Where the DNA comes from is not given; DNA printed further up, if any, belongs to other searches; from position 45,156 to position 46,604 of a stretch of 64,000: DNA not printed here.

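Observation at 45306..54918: Translationally coupled pair of B-repeat proteins (6 and ~44 units; 2823 aa) with no signal peptide, TM segment or wall anchor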

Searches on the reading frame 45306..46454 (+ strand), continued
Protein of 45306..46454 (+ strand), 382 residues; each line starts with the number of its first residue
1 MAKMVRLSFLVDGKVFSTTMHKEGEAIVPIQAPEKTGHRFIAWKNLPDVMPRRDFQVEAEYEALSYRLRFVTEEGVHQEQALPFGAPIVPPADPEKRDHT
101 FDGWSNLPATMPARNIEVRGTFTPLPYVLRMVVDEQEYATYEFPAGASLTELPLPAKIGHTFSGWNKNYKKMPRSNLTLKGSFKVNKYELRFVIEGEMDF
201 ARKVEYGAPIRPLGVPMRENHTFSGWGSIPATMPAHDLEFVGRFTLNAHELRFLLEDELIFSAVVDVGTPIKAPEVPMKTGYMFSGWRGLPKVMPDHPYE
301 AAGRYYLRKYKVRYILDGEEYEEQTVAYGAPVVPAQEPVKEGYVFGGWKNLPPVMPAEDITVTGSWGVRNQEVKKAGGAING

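Call 18: find_encoding_contigs(protein=P0068, flank=10000, max_places=3)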
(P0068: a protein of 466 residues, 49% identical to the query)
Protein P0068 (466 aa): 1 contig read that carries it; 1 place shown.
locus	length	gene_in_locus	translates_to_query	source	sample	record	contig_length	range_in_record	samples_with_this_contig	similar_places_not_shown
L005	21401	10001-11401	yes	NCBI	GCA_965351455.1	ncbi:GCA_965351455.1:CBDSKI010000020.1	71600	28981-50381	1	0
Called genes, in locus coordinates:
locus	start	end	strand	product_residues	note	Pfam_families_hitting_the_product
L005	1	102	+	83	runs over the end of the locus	-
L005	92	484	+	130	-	-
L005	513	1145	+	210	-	-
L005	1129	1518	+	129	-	-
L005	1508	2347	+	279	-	-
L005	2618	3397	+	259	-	PF04542:Sigma70_r2, PF04539:Sigma70_r3 (faint), PF08281:Sigma70_r4_2 (weak), PF04545:Sigma70_r4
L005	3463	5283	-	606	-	PF13306:LRR_5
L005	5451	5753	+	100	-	-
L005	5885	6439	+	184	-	PF02620:YceD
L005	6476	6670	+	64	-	PF01783:Ribosomal_L32p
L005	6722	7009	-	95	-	-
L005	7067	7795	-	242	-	PF16227:DUF4886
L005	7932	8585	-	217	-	PF00702:Hydrolase, PF12710:HAD, PF13419:HAD_2, PF13242:Hydrolase_like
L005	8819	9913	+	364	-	PF22244:GCE_fung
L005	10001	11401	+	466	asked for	PF18998:Flg_new_2 (faint), PF09479:Flg_new (weak)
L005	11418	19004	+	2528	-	PF09479:Flg_new (faint), PF18998:Flg_new_2 (faint)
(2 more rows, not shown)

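Call 23: find_related_loci(query=A1, collection=genome_contigs, flank=10000)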
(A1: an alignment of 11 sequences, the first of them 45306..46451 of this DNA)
Query A1 (382 aa) in genome_contigs; peptide patterns used: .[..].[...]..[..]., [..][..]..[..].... (x = any residue, [..] = any of these).
239 stretches matched a pattern; 103 encode a relative of the query (tblastn E <= 1e-3); the best 80 are kept; 77 distinct loci.
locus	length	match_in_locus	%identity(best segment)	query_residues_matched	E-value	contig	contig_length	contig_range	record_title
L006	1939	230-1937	53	1-376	2e-141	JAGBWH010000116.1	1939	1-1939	MAG: Clostridia bacterium isolate RGIG9505 Yak_Cecum.Co__c2265284, whole genome shotgun sequence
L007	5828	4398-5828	49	1-374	9e-118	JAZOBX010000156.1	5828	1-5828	MAG: Eubacteriales bacterium isolate T1900044757_TS20190223.MAGScoT_cleanbin_000061 SGB_2310_k141_1005897, whole genome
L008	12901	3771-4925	49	1-373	3e-109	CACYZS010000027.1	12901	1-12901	MAG: uncultured Ruminococcus sp. isolate RUG12422 genome assembly, contig: RUG12422_asm_27, whole genome shotgun sequenc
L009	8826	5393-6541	49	1-373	6e-109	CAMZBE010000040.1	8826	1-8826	MAG TPA_asm: uncultured Clostridia bacterium isolate SRR10912538_bin.17_metaWRAP_v1.3_MAG genome assembly, contig: ERZ14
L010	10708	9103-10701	49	1-373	3e-109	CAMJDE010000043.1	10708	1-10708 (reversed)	MAG: uncultured Clostridia bacterium isolate SRR12081303_bin.95_metaWRAP_v1.3_MAG genome assembly, contig: ERZ12289767.9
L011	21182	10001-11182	49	1-373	3e-107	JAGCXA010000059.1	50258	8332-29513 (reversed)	MAG: Clostridia bacterium isolate RGIG10200 Yak_Rumen-5__c2104835, whole genome shotgun sequence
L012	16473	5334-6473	46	1-373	1e-106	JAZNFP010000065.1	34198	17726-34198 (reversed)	MAG: Eubacteriales bacterium isolate T1900044714_TS20190180.MAGScoT_cleanbin_000008 SGB_1855_k141_768104, whole genome s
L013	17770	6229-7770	48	1-373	3e-106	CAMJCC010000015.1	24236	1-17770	MAG: uncultured Clostridia bacterium isolate SRR12081302_bin.39_metaWRAP_v1.3_MAG genome assembly, contig: ERZ12289775.3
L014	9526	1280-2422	46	1-373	2e-105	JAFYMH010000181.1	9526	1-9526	MAG: Clostridia bacterium isolate RGIG7220 Water_buffalos_Cecum-2__c1270368, whole genome shotgun sequence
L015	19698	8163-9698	50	4-374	1e-92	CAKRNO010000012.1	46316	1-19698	MAG: uncultured Eubacteriales bacterium isolate REFINED_METABAT215_TOP10_CONTIGS_1500_ASSEMBLY_K77_MERGED__Hadza_MoBio_h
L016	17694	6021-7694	38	6-369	1e-89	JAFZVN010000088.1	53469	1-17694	MAG: Bacteroidaceae bacterium isolate RGIG8136 Water_buffalos_Rumen-3__c1873370, whole genome shotgun sequence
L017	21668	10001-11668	40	2-373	2e-89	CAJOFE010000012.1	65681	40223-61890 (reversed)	uncultured Prevotella sp. isolate Red_deer_2_mag_77 genome assembly, contig: scaffold_177, whole genome shotgun sequence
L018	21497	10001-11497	51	4-373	1e-86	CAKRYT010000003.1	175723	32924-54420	MAG: uncultured Eubacteriales bacterium isolate REFINED_METABAT215_TOP10_CONTIGS_1500_ASSEMBLY_K77_MERGED__Hadza_MoBio_h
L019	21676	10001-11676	45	3-373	5e-84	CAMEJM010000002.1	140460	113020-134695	MAG: uncultured bacterium isolate SRR15057928_bin.18_metaWRAP_v1.3_MAG genome assembly, contig: ERZ10407477.23, whole ge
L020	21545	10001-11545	36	6-374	4e-80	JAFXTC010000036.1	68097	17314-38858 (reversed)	MAG: Bacteroidaceae bacterium isolate RGIG6721 Sheep_Rumen-2__c603310, whole genome shotgun sequence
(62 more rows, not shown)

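Call 32: predict_structure(alignment_id=A1)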
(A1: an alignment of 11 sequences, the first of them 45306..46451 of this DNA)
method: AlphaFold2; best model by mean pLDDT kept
length: 382 residues; sequences in the alignment: 11
mean_pLDDT: 88.1   pTM: 0.45
mean pLDDT of the five models: 88.1, 87.8, 86.6, 86.3, 85.8
residues with pLDDT >= 90: 220; 70-90: 144; 50-70: 6; < 50: 12
segments of 3 or more residues with pLDDT < 50: 371-382
pLDDT, mean of each block of 10 residues (from residue 1): 86 90 89 90 91 92 93 89 93 84 89 93 89 92 90 90 82 91 95 90 95 86 89 95 91 92 92 88 88 92 91 89 90 86 84 90 80 43 40
secondary structure, 60 per line:
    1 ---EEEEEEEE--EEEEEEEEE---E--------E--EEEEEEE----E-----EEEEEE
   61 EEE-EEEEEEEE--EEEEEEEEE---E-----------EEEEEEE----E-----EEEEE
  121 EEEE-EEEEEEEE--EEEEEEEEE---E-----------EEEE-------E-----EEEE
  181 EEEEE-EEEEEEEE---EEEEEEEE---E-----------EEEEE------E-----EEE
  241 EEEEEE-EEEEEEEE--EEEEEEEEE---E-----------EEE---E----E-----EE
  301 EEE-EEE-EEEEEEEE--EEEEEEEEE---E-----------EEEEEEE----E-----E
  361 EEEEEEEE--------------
elements in order: E4-11 E14-22 E38-44 E55-63 E65-72 E75-83 E99-105 E116-124 E126-133 E136-144 E160-163 E177-185 E187-194 E198-205 E221-225 E238-246 E248-255 E258-266 E282-284 E299-303 E305-307 E309-316 E319-327 E343-349 E360-368

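Call 35: fold_search(model_id=the predicted structure, library=pdb)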
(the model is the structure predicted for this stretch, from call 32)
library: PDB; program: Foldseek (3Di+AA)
matches with E <= 10: 611; with E <= 0.001: 15
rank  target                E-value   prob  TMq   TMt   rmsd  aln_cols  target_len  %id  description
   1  7yl4_A                2.4e-07  1.00  0.21  0.18  15.2       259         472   11  Cell surface protein YwfG protein (apo form) (released 2023-06-07)
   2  7yui_A                6.5e-06  0.99  0.13  0.15  17.8       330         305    9  Crystal structure of HOIL-1L(195-423) in complex with the linear tetra-ubiquitin (released 2023-08-30)
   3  5b83_D                1.2e-05  0.99  0.12  0.14  25.6       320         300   10  Crystal structure of Optineurin UBAN in complex with linear ubiquitin (released 2016-09-07)
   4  5b83_A                1.7e-05  0.99  0.12  0.14  23.6       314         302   11  Crystal structure of Optineurin UBAN in complex with linear ubiquitin (released 2016-09-07)
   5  7eb9_A                4.1e-05  0.97  0.12  0.15  24.3       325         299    9  The structure of the A20-binding inhibitor of NF-kB 1 in complex with tetra-ubiquitin (released 2021-07-21)
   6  7yl6_B                1.0e-04  1.00  0.19  0.19  10.7       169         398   12  Cell surface protein YwfG protein complexed with alpha-1,2-mannobiose (released 2023-06-07)
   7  7yl4_B                2.0e-04  1.00  0.24  0.23   6.8       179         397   12  Cell surface protein YwfG protein (apo form) (released 2023-06-07)
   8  7avh                  2.9e-04  1.00  0.18  0.31   7.8       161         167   14  Streptococcal High Identity Repeats in Tandem (SHIRT) domains 3-4 from cell surface protein SGO_0707 (released 2021-06-09)
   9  7yl5_B                3.2e-04  1.00  0.20  0.20   6.9       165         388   11  Cell surface protein YwfG protein complexed with mannose (released 2023-06-07)
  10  7nms                  3.6e-04  1.00  0.17  0.18   9.7       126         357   17  InlB392_T332E: T332E variant of Listeria monocytogenes InlB (internalin B) residues 36-392 (released 2022-01-26)
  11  9qr5                  4.9e-04  1.00  0.18  0.20   5.8       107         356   20  InlB392_V333E: V333E variant of Listeria monocytogenes InlB (internalin B) residues 36-392 (released 2025-11-26)
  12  7xpy                  4.9e-04  0.84  0.14  0.11  22.6       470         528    6  Crystal structure of USP7 in complex with its inhibitor (released 2022-08-24)
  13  9qr4_A                6.4e-04  1.00  0.19  0.20   8.2       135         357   18  InlB392_T336Y: T336Y variant of Listeria monocytogenes InlB (internalin B) residues 36-392 (released 2025-12-03)
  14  7kpj_E                8.0e-04  0.97  0.13  0.21  17.7       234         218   11  Crystal structure of Ruminococcus gnavus immunoglobulin binding protein in complex with 338E6 Fab (released 2022-01-19)
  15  7kpj_F                9.9e-04  0.66  0.11  0.16  30.7       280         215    8  Crystal structure of Ruminococcus gnavus immunoglobulin binding protein in complex with 338E6 Fab (released 2022-01-19)
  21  2y5p_C                1.7e-03  1.00  0.15  0.73   2.1        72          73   29  B-repeat of Listeria monocytogenes InlB (internalin B) (released 2011-02-23)
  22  2y5p_D                2.4e-03  1.00  0.15  0.76   1.9        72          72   28  B-repeat of Listeria monocytogenes InlB (internalin B) (released 2011-02-23)
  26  2y5p_A                3.7e-03  1.00  0.15  0.73   2.6        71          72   30  B-repeat of Listeria monocytogenes InlB (internalin B) (released 2011-02-23)
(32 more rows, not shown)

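Call 63: search_protein_families(library=phrogs, proteins=[window:45306-46454:+], max_evalue=0.01)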
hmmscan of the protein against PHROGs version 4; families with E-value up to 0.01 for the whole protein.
window:45306-46454:+ (382 aa): 1 family
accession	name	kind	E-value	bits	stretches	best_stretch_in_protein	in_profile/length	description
phrog_17593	-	unknown function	0.00023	22.3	0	153-181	53-79/101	-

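Call 78: search_protein_families(library=padloc, proteins=[window:45306-46454:+], max_evalue=0.001)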
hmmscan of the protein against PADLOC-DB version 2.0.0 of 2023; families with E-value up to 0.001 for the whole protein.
window:45306-46454:+ (382 aa): 0 families
